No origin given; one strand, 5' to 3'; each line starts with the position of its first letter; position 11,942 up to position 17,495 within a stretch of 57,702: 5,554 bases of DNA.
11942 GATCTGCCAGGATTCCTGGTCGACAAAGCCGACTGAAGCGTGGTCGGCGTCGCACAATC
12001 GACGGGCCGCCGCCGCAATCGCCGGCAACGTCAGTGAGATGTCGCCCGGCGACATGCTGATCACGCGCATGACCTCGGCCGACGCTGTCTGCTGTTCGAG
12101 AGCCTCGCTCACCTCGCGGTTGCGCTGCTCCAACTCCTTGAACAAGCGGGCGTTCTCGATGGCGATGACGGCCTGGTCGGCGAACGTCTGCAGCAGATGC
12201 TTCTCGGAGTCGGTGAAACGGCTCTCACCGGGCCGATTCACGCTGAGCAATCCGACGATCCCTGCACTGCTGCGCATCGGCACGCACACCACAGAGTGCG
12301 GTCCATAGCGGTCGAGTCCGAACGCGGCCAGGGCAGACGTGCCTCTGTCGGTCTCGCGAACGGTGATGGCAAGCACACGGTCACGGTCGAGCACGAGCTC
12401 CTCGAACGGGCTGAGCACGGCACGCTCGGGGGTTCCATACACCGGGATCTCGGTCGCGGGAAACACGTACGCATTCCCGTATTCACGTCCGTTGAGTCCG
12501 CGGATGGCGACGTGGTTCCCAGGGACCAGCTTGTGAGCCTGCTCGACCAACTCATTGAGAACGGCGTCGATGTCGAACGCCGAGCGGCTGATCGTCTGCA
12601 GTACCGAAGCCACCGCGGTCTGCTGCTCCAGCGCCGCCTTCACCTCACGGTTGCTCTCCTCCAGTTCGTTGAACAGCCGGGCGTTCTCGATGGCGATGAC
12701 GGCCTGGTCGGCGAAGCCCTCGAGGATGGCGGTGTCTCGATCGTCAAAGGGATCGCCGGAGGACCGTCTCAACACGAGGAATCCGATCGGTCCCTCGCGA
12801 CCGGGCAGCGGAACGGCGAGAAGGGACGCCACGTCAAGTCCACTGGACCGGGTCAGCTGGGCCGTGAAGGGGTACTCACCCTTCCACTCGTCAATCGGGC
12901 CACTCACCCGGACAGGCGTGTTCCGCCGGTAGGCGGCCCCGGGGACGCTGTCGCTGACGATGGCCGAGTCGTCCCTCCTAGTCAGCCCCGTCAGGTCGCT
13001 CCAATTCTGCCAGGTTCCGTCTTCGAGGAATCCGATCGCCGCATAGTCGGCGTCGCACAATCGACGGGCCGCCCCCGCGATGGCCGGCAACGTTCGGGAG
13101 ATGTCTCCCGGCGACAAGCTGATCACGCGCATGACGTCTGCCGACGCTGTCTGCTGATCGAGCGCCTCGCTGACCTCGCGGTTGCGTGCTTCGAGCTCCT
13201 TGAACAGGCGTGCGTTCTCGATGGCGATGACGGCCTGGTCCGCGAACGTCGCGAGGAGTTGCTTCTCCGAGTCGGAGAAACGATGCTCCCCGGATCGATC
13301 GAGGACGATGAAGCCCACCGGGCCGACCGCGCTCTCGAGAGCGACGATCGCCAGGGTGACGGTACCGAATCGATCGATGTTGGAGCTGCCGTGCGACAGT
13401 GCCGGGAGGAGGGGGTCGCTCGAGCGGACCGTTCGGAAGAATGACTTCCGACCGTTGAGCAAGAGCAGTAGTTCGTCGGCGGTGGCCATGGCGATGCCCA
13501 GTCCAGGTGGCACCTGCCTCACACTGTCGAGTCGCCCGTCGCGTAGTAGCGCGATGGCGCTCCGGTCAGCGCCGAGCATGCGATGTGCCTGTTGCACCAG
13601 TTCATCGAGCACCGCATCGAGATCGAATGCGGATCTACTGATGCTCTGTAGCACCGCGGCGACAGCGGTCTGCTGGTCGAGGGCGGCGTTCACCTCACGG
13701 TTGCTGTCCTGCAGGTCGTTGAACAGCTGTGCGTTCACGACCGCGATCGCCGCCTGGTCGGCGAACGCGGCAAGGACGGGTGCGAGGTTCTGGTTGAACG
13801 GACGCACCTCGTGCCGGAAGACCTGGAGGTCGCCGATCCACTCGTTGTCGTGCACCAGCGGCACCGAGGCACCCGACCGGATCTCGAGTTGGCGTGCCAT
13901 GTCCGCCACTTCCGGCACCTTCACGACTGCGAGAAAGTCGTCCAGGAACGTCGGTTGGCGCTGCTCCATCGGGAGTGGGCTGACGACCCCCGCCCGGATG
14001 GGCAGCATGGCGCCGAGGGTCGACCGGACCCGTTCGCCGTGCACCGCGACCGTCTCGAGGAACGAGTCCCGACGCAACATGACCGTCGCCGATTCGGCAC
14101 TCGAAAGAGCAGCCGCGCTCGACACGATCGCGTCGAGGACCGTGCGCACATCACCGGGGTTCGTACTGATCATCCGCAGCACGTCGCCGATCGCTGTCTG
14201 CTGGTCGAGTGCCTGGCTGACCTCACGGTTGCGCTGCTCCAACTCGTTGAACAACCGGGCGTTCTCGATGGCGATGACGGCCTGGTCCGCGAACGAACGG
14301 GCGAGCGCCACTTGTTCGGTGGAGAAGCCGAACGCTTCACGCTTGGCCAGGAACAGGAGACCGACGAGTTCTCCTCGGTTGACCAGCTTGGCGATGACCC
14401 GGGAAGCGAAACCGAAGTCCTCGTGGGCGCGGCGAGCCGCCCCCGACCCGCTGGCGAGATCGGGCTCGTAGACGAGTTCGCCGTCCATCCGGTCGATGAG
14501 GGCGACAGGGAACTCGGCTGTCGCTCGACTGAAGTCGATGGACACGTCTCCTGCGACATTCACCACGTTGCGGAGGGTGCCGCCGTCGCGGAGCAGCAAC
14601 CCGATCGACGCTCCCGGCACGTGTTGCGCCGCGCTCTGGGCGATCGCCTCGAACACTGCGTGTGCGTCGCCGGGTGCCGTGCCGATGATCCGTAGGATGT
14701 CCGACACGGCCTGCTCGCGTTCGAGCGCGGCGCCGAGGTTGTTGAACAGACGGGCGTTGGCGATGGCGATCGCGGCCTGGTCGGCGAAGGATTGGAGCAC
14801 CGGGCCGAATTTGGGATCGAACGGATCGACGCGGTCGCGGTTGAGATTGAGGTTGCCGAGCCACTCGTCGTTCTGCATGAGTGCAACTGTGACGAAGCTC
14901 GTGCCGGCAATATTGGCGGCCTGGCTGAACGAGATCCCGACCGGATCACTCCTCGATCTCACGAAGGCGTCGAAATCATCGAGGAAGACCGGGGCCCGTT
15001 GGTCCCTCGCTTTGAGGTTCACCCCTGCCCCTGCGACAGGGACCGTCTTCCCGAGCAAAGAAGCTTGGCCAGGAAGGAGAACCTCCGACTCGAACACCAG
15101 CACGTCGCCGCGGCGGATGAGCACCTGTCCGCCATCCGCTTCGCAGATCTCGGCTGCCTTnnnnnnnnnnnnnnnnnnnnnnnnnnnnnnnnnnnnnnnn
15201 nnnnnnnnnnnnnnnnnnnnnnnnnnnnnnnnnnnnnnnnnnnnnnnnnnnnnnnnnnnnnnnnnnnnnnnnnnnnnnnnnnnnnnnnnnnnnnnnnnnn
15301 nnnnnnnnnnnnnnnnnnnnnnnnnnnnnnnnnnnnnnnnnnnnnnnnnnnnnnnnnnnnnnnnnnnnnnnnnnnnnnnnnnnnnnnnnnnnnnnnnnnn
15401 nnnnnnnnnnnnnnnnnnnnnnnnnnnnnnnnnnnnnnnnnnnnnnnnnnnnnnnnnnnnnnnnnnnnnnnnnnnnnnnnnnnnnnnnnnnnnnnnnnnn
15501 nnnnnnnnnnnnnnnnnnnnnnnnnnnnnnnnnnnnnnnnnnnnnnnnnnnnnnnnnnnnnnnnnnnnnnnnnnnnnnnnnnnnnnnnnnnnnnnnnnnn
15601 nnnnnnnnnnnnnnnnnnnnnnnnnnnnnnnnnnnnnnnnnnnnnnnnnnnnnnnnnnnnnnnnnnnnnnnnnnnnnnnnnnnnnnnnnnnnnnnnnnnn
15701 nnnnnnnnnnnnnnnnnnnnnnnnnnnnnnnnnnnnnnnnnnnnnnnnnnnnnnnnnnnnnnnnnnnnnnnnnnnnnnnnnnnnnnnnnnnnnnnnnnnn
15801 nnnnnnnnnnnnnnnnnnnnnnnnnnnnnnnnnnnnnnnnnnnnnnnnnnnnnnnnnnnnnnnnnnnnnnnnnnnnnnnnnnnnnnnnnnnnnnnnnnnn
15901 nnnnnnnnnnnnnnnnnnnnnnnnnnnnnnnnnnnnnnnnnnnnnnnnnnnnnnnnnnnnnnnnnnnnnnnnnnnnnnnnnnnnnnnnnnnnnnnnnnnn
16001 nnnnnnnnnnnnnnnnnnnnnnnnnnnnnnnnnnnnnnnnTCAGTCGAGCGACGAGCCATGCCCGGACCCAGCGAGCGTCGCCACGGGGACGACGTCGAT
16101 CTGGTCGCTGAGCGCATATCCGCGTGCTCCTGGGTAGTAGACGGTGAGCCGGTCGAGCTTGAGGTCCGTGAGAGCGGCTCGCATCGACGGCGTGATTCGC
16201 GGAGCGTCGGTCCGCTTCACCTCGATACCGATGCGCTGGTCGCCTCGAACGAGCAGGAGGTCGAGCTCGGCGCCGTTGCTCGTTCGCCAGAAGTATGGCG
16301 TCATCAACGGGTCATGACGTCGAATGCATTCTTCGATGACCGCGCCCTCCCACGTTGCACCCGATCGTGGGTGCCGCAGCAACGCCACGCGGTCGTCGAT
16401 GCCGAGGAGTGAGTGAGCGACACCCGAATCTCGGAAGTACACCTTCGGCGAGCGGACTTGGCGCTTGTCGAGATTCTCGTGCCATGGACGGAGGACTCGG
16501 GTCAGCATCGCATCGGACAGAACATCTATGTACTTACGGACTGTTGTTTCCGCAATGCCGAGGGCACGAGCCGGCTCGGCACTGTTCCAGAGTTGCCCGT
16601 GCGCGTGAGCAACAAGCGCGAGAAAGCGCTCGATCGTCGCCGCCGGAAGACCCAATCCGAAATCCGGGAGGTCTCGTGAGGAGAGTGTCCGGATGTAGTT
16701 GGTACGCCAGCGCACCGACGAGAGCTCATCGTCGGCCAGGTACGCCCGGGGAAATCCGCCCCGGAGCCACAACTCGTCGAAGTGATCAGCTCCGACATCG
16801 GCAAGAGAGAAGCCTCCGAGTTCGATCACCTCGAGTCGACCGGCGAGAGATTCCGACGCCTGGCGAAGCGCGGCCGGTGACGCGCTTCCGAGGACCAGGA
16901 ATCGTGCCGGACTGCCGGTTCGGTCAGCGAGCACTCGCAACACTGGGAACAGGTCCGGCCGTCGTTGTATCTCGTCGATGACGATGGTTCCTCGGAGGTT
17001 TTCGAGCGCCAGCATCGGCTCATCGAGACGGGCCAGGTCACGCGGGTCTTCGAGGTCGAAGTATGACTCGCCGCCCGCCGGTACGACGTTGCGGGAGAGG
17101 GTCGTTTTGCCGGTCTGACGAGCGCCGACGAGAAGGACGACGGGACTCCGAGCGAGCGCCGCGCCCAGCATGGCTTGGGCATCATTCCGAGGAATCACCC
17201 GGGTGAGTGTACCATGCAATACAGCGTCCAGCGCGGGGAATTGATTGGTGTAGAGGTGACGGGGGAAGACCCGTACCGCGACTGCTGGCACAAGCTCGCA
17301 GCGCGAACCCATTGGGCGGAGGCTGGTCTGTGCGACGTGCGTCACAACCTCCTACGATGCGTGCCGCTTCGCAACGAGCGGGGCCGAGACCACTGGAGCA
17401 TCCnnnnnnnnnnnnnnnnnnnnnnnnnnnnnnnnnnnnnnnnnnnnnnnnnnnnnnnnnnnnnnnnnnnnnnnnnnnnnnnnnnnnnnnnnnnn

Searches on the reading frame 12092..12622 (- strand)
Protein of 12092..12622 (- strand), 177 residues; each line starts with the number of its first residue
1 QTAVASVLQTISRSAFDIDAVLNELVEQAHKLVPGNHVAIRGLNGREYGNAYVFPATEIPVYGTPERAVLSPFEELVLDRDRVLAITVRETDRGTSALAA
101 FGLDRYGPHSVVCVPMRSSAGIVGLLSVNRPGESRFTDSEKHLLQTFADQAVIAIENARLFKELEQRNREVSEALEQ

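Call 59: search_solved_structures(query=window:12092-12622:-, max_evalue=0.01)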
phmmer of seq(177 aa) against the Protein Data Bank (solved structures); distinct sequences matched with E-value up to 0.01: 3.
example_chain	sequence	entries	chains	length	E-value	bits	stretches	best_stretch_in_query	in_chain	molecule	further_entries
3k2n_A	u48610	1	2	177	8.5e-06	28.9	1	97-167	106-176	Sigma-54-dependent transcriptional regulator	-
6oei_A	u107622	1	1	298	0.00018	24.6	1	97-167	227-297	Spindle pole body component SPC42,Sigma-54-dependent transcriptional regulator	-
2vzw_A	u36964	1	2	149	0.00092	22.3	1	97-163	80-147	PROBABLE HISTIDINE KINASE RESPONSE REGULATOR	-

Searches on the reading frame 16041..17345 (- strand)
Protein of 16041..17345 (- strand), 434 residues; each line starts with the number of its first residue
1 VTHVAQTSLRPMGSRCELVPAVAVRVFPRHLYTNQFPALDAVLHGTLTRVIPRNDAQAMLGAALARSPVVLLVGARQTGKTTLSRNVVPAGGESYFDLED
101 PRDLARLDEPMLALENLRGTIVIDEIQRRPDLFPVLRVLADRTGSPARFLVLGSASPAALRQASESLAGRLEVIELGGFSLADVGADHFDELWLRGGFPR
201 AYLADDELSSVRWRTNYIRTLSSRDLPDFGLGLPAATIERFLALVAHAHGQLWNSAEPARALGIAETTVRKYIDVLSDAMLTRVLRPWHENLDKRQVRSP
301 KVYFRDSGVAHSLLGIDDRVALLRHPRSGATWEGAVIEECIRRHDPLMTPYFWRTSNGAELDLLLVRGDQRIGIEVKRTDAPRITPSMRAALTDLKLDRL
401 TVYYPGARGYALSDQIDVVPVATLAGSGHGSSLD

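Call 4: search_protein_families(library=pfam, proteins=[window:16041-17345:-], max_evalue=0.01)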
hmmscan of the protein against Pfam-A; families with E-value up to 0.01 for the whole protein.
window:16041-17345:- (434 aa): 2 families
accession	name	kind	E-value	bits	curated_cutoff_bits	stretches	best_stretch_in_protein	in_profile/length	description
PF13635.12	DUF4143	-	7.8e-41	139.9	28.1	1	224-378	2-159/160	Domain of unknown function (DUF4143)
PF13173.12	AAA_14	-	1.4e-21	77.3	27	1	67-182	2-126/129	AAA domain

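Call 75: search_protein_families(library=ncbifam, proteins=[window:16041-17345:-], max_evalue=0.001)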
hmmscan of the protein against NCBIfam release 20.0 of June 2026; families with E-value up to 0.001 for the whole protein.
window:16041-17345:- (434 aa): 0 families

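Call 76: search_protein_families(library=padloc, proteins=[window:16041-17345:-], max_evalue=0.001)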
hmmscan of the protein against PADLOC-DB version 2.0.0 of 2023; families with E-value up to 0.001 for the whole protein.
window:16041-17345:- (434 aa): 7 families
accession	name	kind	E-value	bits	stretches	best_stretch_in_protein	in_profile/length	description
PDLC04790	PDC-S01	-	5.7e-86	286.9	2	186-425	171-418/422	-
PDLC04789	PDC-S01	-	3.1e-37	126.5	1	57-381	7-343/375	-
PDLC04791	PDC-S01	-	4.7e-19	66.3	1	67-382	19-355/395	-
PDLC04787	PDC-S01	-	4.3e-15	53.5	1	49-377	9-356/412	-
PDLC04788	PDC-S01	-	1.4e-12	45.3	1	191-380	182-384/448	-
PDLC04786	PDC-S01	-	3e-12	44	1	294-392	300-399/439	-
PDLC04792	PDC-S01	-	2.7e-07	27.5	0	295-393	300-399/452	-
